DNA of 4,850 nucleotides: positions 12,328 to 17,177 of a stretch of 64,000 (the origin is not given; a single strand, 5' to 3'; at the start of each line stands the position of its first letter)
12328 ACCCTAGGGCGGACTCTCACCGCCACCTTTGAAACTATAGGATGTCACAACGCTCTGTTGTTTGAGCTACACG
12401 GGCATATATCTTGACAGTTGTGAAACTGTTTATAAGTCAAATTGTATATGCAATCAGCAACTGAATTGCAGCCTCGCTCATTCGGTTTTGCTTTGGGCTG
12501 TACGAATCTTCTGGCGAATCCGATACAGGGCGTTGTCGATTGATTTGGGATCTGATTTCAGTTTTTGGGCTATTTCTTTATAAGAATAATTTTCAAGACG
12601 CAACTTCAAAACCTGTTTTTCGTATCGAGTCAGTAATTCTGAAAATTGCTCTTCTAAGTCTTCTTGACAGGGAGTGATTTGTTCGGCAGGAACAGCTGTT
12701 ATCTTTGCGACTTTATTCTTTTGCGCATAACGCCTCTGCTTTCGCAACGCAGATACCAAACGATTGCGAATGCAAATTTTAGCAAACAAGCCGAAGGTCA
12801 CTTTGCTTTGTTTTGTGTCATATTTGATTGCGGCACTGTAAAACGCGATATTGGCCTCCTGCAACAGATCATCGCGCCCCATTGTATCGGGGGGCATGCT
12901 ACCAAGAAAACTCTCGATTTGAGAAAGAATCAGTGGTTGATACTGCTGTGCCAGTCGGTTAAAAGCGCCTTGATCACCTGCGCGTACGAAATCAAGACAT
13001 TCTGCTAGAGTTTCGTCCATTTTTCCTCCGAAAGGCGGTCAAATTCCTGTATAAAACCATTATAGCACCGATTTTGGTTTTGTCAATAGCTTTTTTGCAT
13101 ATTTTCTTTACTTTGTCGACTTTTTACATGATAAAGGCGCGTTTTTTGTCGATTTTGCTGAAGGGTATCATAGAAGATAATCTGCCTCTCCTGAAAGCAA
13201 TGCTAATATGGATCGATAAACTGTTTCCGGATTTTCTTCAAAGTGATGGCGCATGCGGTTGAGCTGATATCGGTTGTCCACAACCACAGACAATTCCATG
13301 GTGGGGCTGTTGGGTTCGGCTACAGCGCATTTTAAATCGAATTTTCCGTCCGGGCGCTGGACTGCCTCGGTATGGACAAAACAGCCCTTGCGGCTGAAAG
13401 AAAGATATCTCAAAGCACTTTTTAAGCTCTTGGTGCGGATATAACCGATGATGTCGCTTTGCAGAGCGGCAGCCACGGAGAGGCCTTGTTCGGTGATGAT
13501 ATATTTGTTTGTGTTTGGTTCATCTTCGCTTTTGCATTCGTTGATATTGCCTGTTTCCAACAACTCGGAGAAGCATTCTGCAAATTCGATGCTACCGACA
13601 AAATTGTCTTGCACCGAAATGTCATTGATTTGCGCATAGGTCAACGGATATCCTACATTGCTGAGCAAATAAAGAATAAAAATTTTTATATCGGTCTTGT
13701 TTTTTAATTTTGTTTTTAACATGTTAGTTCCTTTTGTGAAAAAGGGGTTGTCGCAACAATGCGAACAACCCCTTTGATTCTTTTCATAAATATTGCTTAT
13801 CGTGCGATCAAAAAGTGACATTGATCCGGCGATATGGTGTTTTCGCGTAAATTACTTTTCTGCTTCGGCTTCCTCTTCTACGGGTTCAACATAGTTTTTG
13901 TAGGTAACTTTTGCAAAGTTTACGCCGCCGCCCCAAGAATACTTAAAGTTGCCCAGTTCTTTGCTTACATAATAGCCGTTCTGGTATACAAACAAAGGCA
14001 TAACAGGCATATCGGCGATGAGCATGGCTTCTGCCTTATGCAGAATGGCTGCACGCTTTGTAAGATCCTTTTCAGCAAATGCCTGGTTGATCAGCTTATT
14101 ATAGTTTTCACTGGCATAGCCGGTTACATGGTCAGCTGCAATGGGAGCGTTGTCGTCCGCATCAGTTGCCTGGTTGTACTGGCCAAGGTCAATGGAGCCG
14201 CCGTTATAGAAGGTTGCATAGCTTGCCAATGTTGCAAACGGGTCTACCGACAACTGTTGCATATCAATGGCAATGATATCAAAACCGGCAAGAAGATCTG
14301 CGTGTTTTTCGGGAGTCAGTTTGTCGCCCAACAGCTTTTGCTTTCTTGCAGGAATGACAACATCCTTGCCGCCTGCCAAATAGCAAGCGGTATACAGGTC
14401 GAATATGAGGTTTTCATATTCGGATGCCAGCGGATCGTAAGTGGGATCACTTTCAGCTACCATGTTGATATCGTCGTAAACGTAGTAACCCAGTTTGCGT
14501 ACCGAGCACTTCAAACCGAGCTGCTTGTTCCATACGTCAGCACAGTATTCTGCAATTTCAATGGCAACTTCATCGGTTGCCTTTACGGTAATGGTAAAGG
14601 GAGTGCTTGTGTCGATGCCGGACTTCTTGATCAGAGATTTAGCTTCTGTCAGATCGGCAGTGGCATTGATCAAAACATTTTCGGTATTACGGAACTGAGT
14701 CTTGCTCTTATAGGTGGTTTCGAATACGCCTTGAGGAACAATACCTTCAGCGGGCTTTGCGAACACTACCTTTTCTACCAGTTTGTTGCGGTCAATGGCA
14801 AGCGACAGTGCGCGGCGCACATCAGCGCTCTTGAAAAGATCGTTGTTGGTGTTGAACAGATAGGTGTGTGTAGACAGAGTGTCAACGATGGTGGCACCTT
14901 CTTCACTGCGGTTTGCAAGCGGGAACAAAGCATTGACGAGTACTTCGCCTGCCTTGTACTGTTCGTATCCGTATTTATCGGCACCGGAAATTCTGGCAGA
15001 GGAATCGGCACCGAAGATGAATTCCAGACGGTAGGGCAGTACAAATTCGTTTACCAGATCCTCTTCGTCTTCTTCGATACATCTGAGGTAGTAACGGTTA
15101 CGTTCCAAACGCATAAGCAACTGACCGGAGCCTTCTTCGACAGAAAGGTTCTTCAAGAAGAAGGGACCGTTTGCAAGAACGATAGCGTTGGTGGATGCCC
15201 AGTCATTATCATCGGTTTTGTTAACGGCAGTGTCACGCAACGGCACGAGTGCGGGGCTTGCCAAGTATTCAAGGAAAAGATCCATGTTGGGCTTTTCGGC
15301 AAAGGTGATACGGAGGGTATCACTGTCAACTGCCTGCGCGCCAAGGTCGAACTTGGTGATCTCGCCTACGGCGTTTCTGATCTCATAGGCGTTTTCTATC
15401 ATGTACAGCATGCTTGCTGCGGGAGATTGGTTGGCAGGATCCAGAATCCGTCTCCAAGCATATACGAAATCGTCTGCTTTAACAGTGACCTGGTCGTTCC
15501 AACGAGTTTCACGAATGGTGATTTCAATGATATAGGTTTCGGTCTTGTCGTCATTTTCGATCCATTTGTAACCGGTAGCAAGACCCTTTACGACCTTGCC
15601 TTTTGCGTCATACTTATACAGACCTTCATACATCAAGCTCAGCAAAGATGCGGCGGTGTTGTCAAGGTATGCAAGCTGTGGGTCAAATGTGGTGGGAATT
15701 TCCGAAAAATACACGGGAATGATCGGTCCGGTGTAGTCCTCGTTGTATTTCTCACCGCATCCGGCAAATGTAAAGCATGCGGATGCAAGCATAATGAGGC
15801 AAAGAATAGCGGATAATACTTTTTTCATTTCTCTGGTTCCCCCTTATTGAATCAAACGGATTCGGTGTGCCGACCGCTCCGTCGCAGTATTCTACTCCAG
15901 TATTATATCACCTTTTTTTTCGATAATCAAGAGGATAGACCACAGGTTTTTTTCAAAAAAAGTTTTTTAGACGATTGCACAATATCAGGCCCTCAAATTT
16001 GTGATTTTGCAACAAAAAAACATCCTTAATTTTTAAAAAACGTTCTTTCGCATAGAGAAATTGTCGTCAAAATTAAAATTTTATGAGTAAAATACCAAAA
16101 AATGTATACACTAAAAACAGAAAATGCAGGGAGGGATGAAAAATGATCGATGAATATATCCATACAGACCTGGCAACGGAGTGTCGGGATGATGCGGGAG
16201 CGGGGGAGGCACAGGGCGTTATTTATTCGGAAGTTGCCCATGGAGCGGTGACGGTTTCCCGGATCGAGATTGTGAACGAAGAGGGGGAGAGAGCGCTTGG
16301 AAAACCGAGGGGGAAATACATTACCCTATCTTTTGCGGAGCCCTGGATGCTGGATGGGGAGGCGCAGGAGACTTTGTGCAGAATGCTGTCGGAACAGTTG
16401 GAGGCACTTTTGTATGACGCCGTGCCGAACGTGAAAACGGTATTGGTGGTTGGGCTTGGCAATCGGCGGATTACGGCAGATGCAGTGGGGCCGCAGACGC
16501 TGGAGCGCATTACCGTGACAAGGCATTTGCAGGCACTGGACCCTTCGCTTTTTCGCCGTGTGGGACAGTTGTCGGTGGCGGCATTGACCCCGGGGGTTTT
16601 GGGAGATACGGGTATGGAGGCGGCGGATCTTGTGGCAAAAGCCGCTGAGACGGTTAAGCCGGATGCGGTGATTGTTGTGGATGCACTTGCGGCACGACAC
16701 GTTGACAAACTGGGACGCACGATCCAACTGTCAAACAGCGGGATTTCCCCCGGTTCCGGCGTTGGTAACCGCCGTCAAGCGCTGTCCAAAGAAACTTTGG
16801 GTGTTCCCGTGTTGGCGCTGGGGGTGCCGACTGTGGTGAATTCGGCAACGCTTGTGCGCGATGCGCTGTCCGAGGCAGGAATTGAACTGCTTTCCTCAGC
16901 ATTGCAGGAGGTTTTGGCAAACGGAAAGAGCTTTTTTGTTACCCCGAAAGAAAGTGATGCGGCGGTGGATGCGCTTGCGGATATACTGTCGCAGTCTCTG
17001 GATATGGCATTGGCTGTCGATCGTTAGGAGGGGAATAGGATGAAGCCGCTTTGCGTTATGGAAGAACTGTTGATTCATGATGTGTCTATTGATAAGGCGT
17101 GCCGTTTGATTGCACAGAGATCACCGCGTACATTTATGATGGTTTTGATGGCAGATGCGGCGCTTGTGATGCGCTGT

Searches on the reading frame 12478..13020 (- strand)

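Call 47: search_protein_families(library=ncbifam, proteins=[window:12478-13020:-], max_evalue=1e-10)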
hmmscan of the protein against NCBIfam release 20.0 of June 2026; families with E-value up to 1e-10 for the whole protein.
window:12478-13020:- (180 aa): 8 families
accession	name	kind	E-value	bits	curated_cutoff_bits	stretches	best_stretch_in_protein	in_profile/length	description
NF006147.0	PRK08295.1-4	equivalog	2e-22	79.8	212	0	117-173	138-197/201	RNA polymerase factor sigma-70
NF006148.0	PRK08295.1-5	equivalog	5.4e-19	68.4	208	1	120-173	155-208/218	RNA polymerase sporulation sigma factor SigH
TIGR02937.1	sigma70-ECF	superfamily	9.9e-19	67.6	42.9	1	19-174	2-163/165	sigma-70 family RNA polymerase sigma factor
TIGR02859.1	spore_sigH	equivalog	4e-18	65.6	294.8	0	120-173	141-194/198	RNA polymerase sporulation sigma factor SigH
NF006146.0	PRK08295.1-3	equivalog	3.6e-17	62.6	414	0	111-173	142-206/218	RNA polymerase factor sigma-70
NF006145.0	PRK08295.1-2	equivalog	3e-15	56.2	212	0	120-173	154-207/213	RNA polymerase sporulation sigma factor SigH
TIGR02989.1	Sig-70_gvs1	subfamily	1.5e-12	47.7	124.55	1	19-173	2-155/158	RNA polymerase sigma-70 factor, Rhodopirellula/Verrucomicrobium family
NF006178.0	PRK08311.2-6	equivalog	3.2e-12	46.5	306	1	3-142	5-143/236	RNA polymerase sigma factor SigI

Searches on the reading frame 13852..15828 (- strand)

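Call 47: search_protein_families(library=ncbifam, proteins=[window:13852-15828:-], max_evalue=1e-10)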
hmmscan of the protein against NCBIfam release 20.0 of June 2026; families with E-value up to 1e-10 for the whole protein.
window:13852-15828:- (658 aa): 3 families
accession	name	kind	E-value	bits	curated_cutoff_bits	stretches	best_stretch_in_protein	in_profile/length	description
NF011684.0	PRK15104.1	equivalog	1.3e-35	123.1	947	1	66-446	69-421/543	oligopeptide ABC transporter substrate-binding protein OppA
NF007287.0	PRK09755.1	equivalog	2.8e-35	122.2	1098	1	44-232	42-221/535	ABC transporter substrate-binding protein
NF045467.1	Opp4A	equivalog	3.2e-16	58.7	650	0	54-232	54-222/556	oligopeptide ABC transporter substrate-binding protein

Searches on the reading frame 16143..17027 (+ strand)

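Call 47: search_protein_families(library=ncbifam, proteins=[window:16143-17027:+], max_evalue=1e-10)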
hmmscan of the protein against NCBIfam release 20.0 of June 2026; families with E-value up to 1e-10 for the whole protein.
window:16143-17027:+ (294 aa): 1 family
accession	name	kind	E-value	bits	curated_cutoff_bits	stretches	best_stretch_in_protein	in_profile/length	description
TIGR01441.2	GPR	equivalog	1.4e-87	293.6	120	1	7-290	1-305/306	GPR endopeptidase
